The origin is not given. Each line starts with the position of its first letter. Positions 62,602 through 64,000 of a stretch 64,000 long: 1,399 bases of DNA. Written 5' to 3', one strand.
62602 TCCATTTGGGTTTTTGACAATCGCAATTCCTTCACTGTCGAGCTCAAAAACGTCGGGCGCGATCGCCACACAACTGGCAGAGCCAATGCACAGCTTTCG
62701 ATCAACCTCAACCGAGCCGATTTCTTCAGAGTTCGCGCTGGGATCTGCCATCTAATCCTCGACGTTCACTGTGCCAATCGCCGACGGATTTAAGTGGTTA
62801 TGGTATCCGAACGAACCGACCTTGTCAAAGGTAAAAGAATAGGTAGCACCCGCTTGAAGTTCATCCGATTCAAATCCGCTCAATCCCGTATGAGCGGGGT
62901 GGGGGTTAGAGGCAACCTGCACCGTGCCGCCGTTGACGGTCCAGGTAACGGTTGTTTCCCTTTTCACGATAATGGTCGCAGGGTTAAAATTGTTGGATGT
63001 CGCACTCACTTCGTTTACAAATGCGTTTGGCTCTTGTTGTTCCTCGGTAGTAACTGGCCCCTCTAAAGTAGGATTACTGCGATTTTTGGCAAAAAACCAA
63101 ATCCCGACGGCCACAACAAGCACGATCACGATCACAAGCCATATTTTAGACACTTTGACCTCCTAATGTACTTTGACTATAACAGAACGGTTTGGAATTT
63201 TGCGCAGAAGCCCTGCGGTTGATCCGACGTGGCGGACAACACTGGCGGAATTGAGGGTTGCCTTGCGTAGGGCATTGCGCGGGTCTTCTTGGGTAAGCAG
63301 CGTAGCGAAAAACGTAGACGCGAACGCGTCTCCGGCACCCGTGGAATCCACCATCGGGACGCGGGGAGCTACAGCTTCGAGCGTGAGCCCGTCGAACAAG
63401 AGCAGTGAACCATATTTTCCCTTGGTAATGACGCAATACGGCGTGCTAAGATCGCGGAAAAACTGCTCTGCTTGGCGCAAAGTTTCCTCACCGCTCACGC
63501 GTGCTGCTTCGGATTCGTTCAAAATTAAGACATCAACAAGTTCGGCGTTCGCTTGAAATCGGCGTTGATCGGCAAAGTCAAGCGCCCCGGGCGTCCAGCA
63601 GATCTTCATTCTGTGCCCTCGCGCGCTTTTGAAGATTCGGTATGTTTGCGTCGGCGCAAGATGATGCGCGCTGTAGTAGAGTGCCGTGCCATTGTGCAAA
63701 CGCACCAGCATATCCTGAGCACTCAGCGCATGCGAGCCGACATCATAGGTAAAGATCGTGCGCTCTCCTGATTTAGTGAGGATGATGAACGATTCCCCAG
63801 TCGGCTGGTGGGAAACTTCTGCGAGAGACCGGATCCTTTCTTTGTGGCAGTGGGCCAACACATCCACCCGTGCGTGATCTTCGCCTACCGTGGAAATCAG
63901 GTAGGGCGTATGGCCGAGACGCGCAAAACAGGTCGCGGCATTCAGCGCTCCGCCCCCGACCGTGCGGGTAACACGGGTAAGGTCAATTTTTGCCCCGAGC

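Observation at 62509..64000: Ferredoxin, Cys-less cupredoxin-like membrane protein and PfkB kinase operon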

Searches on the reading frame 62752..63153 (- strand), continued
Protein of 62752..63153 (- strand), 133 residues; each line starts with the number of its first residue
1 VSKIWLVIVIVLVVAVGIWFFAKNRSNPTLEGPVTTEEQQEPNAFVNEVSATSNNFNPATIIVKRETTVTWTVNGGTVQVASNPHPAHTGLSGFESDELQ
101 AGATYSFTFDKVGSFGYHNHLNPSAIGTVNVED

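Call 51: search_protein_families(library=pfam, proteins=[P0007, P0008, P0017, P0028, P0049, P0050, P0051, P0055, P0016, P0034], max_evalue=1)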
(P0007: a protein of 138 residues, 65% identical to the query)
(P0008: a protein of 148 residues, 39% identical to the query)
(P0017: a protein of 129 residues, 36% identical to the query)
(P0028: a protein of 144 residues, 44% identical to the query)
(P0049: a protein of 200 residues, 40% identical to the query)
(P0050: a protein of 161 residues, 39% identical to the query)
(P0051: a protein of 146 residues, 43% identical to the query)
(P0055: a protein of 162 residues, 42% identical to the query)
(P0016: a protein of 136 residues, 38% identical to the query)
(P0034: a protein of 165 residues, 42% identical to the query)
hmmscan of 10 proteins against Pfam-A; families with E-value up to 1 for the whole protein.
P0007 (138 aa): 5 families
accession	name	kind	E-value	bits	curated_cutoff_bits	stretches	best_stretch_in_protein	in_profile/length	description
PF13473.12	Cupredoxin_1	-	8.6e-07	29.4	27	1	38-136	16-104/104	Cupredoxin-like domain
PF00127.26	Copper-bind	-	1e-05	26.3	21.2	1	58-125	13-85/99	Copper binding proteins, plastocyanin/azurin family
PF08139.17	LPAM_1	-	0.023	15.6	20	1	1-20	1-18/18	Prokaryotic membrane lipoprotein lipid attachment site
PF20944.2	StcE_b-sandwich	-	0.11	13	27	1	48-85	37-73/75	Metalloprotease StcE, beta-sandwich domain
PF17902.7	SH3_10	-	0.13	12.7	22.8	1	62-97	24-59/65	SH3 domain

P0008 (148 aa): 9 families
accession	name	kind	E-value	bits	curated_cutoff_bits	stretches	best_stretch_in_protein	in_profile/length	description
PF00127.26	Copper-bind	-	5.1e-06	27.3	21.2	1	61-134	13-83/99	Copper binding proteins, plastocyanin/azurin family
PF13473.12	Cupredoxin_1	-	1.7e-05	25.2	27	1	45-147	15-104/104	Cupredoxin-like domain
PF07731.20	Cu-oxidase_2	-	0.001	19.3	20.4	1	33-96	3-59/137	Multicopper oxidase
PF18933.6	PsbP_2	-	0.044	14.2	27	1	6-63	3-55/184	PsbP-like protein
PF20944.2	StcE_b-sandwich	-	0.05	14.1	27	0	62-87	48-72/75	Metalloprotease StcE, beta-sandwich domain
PF02706.20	Wzz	-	0.081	13.7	25.5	1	4-54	17-64/91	Chain length determinant protein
PF10694.14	DUF2500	-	0.094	13.6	33.5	1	5-54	4-51/102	Protein of unknown function (DUF2500)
PF03606.21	DcuC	-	0.17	10.8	23.1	1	4-53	200-250/461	C4-dicarboxylate anaerobic carrier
PF10814.13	CwsA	-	0.28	11.9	26.7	1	3-39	91-129/134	Cell wall synthesis protein CwsA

P0017 (129 aa): 3 families
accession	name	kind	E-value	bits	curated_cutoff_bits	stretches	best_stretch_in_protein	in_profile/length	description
PF13473.12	Cupredoxin_1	-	1.1e-05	25.8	27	1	40-128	18-104/104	Cupredoxin-like domain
PF00127.26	Copper-bind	-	1.8e-05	25.5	21.2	1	47-128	7-98/99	Copper binding proteins, plastocyanin/azurin family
PF07731.20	Cu-oxidase_2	-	0.042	14.1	20.4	0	101-126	102-128/137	Multicopper oxidase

P0028 (144 aa): 7 families
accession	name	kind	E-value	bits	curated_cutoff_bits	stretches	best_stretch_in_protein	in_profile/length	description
PF00127.26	Copper-bind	-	9.1e-09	36.1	21.2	1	57-143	5-98/99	Copper binding proteins, plastocyanin/azurin family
PF13473.12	Cupredoxin_1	-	1.9e-08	34.7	27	1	49-143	15-104/104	Cupredoxin-like domain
PF20944.2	StcE_b-sandwich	-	0.0034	17.8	27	1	56-92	38-73/75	Metalloprotease StcE, beta-sandwich domain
PF07731.20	Cu-oxidase_2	-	0.0073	16.5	20.4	1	43-108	13-67/137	Multicopper oxidase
PF21827.1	New_glue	-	0.013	15.7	31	1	11-62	8-54/94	New glue protein family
PF16118.10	DUF4834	-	0.26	12.7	27.8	1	5-60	16-72/99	Domain of unknown function (DUF4834)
PF25728.1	US29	-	0.95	8.8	27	1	30-108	26-95/324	Cytomegalovirus US29 protein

P0049 (200 aa): 8 families
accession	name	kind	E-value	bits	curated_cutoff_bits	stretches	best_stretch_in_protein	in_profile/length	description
PF13473.12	Cupredoxin_1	-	2.3e-07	31.2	27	1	96-199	14-104/104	Cupredoxin-like domain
PF00127.26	Copper-bind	-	2.4e-07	31.5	21.2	1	105-200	5-99/99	Copper binding proteins, plastocyanin/azurin family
PF22251.1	PFF1_TM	-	0.004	17.1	32.3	1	18-126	85-193/300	Vacuolar membrane protease, transmembrane domain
PF02402.22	Lysis_col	-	0.0065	16.7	27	1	25-49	1-25/49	Lysis protein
PF20101.4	DUF6491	-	0.042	14.3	27.5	1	32-68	4-40/138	Family of unknown function (DUF6491)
PF20944.2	StcE_b-sandwich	-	0.072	13.6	27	1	102-131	34-64/75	Metalloprotease StcE, beta-sandwich domain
PF16118.10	DUF4834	-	0.17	13.3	27.8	1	32-92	8-68/99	Domain of unknown function (DUF4834)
PF24871.1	Piezo_TM1-24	-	0.23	10.3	28.8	1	25-102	284-361/682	Piezo TM1-24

P0050 (161 aa): 6 families
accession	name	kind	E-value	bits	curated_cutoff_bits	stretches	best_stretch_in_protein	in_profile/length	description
PF13473.12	Cupredoxin_1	-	4e-09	36.9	27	1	60-160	17-104/104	Cupredoxin-like domain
PF00127.26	Copper-bind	-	2.7e-07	31.4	21.2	1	67-160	6-98/99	Copper binding proteins, plastocyanin/azurin family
PF10731.15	Anophelin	-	0.011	16.1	27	1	9-55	9-55/65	Thrombin inhibitor from mosquito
PF20944.2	StcE_b-sandwich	-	0.029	14.8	27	1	62-91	33-63/75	Metalloprotease StcE, beta-sandwich domain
PF02950.22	Conotoxin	-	0.043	15.2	25.1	1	7-36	3-33/75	Conotoxin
PF13157.11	Enas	-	0.18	12.3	22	0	62-94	52-84/112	Endospore appendages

P0051 (146 aa): 4 families
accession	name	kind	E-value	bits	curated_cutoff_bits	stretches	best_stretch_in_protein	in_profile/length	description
PF13473.12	Cupredoxin_1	-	4.6e-07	30.3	27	1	57-145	21-104/104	Cupredoxin-like domain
PF00127.26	Copper-bind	-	1.5e-05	25.8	21.2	1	61-145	7-98/99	Copper binding proteins, plastocyanin/azurin family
PF02304.21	Phage_B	-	0.017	16.5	27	1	101-131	77-108/109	Scaffold protein B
PF20944.2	StcE_b-sandwich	-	0.04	14.4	27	0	107-129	48-71/75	Metalloprotease StcE, beta-sandwich domain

P0055 (162 aa): 6 families
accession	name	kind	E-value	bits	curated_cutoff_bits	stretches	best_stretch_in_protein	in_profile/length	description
PF13473.12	Cupredoxin_1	-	9.7e-07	29.2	27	1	72-161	20-104/104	Cupredoxin-like domain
PF00127.26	Copper-bind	-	5e-06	27.3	21.2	1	76-148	6-83/99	Copper binding proteins, plastocyanin/azurin family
PF20944.2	StcE_b-sandwich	-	0.0031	17.9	27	0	123-145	48-71/75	Metalloprotease StcE, beta-sandwich domain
PF16943.10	T4SS_CagC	-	0.041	14.5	27.9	1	6-37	32-64/119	Cag pathogenicity island, type IV secretory system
PF05568.16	ASFV_J13L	-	0.058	13.6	23.6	1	15-46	29-60/189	African swine fever virus J13L protein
PF14283.11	CD1107-like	-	0.15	12.4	26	1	8-39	119-151/158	Mobile element protein CD1107-like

P0016 (136 aa): 4 families
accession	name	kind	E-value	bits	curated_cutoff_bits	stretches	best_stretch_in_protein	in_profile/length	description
PF00127.26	Copper-bind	-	2.5e-05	25.1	21.2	1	55-131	12-90/99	Copper binding proteins, plastocyanin/azurin family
PF20944.2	StcE_b-sandwich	-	0.0019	18.6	27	1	46-83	37-73/75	Metalloprotease StcE, beta-sandwich domain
PF13473.12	Cupredoxin_1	-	0.0043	17.5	27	1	47-134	22-104/104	Cupredoxin-like domain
PF15055.12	DMAC1_Dmo2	-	0.22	12.1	27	1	13-43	11-38/47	DMAC1/Dmo2-like domain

P0034 (165 aa): 5 families
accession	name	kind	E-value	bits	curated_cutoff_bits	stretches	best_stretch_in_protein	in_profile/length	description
PF00127.26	Copper-bind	-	1.7e-05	25.6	21.2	1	74-165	13-99/99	Copper binding proteins, plastocyanin/azurin family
PF13473.12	Cupredoxin_1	-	0.00035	21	27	1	58-91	15-48/104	Cupredoxin-like domain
PF20944.2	StcE_b-sandwich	-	0.0031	17.9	27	1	64-99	37-72/75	Metalloprotease StcE, beta-sandwich domain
PF07731.20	Cu-oxidase_2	-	0.058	13.6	20.4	0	67-107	23-58/137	Multicopper oxidase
PF10907.13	DUF2749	-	0.16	12.5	25.5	0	6-33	7-41/72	Protein of unknown function (DUF2749)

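Call 52: search_protein_representatives(alignment_id=A1)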
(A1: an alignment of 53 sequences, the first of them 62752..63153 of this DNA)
Query: 53 sequences, 151 profile positions. Proteins with E-value up to 0.001 (for the whole library): 28055; up to 1e-10: 8283; up to 1e-30: 1755. The best 150 are listed.
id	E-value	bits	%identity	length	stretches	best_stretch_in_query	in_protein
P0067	1.3e-82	291.6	-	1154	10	62-150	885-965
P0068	5.7e-71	253.8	-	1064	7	51-150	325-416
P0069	4.6e-70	250.9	-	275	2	53-150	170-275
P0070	2.8e-69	248.3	-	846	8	48-150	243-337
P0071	8.8e-68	243.4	-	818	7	53-149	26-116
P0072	8.5e-67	240.2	-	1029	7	18-150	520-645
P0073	1.2e-65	236.6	-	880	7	54-150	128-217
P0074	2.2e-63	229.2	-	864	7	37-150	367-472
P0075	1.4e-62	226.6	-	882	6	8-136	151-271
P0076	1.5e-62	226.4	-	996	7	29-150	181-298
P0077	8.9e-62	223.9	-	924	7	51-150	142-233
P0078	2.6e-61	222.4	-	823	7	40-150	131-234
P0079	4.8e-60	218.3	-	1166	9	32-150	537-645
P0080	9.9e-60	217.3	-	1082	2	44-150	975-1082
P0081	2.9e-59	215.8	-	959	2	59-150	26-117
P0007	3.7e-42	160.3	-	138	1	35-150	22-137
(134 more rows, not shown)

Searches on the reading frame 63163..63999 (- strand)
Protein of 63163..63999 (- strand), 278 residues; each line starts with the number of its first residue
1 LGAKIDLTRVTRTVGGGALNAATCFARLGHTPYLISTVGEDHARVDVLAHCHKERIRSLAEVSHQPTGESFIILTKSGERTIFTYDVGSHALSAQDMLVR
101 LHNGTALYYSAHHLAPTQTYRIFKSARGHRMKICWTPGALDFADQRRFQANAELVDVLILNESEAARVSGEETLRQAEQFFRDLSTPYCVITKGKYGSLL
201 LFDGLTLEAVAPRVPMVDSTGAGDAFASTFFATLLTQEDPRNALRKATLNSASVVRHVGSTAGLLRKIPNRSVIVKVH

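Call 4: search_protein_families(library=pfam, proteins=[window:63163-63999:-], max_evalue=0.1)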
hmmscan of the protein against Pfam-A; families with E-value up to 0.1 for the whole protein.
window:63163-63999:- (278 aa): 2 families
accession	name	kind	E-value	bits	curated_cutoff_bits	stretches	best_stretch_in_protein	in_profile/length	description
PF00294.29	PfkB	-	2.3e-35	122.9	25.8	1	8-263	29-298/302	pfkB family carbohydrate kinase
PF08543.17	Phos_pyr_kin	-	0.00057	19.8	27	1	153-248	118-225/246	Phosphomethylpyrimidine kinase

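Call 5: search_protein_families(library=ncbifam, proteins=[window:63163-63999:-], max_evalue=0.1)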
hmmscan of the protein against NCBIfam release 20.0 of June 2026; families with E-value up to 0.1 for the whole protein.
window:63163-63999:- (278 aa): 24 families
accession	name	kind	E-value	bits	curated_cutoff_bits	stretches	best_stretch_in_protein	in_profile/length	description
TIGR02152.1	D_ribokin_bact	equivalog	1.9e-25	89.8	299.65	1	9-263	29-289/298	ribokinase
NF053626.1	RibKinHalex1628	equivalog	4.9e-20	72.2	330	1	10-252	33-270/293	ATP-dependent ribose-1-phosphate kinase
TIGR04382.1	myo_inos_iolC_N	equivalog_domain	5.6e-20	71.8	300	1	7-261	26-296/309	5-dehydro-2-deoxygluconokinase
NF008353.0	PRK11142.1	equivalog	2e-15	57.1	341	1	14-273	38-298/307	ribokinase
NF040938.1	KDG_KDGal_kin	equivalog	2.3e-14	53.2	400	1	143-259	172-288/305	bifunctional 2-dehydro-3-deoxygluconokinase/2-dehydro-3-deoxygalactonokinase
NF006957.1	PRK09434.1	equivalog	5.4e-14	52.4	450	2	152-244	177-270/302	fructokinase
TIGR02198.1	rfaE_dom_I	equivalog_domain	7.5e-14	51.6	345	1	13-262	45-304/315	D-glycero-beta-D-manno-heptose-7-phosphate kinase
TIGR03168.1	1-PFK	subfamily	1.3e-12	47.3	216.4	1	166-269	193-296/305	hexose kinase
NF049991.1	TagKinase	equivalog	1.6e-11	43.6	420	2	145-263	185-304/321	tagatose kinase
TIGR03828.1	pfkB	equivalog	4.6e-11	42.3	292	1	167-270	194-297/305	1-phosphofructokinase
NF052444.1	DhDoxglucKinKdgK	equivalog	1.7e-10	40.8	400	2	145-260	179-295/303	2-dehydro-3-deoxygluconokinase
NF041332.1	KDG_KDGal_kin_Halo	equivalog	1.7e-10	40.8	440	1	148-258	183-294/320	bifunctional 2-dehydro-3-deoxygluconokinase/2-dehydro-3-deoxygalactonokinase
NF007321.0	PRK09813.1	equivalog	2.7e-10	40.2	247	1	14-259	23-259/261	fructoselysine 6-kinase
NF047869.1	myo_kin_aldol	exception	1.1e-09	37.3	600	1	146-261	197-319/586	bifunctional 5-dehydro-2-deoxygluconokinase/5-dehydro-2-deoxyphosphogluconate aldolase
NF041320.1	pfkB_Halo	equivalog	4.3e-09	36.2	400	1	165-277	187-299/302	1-phosphofructokinase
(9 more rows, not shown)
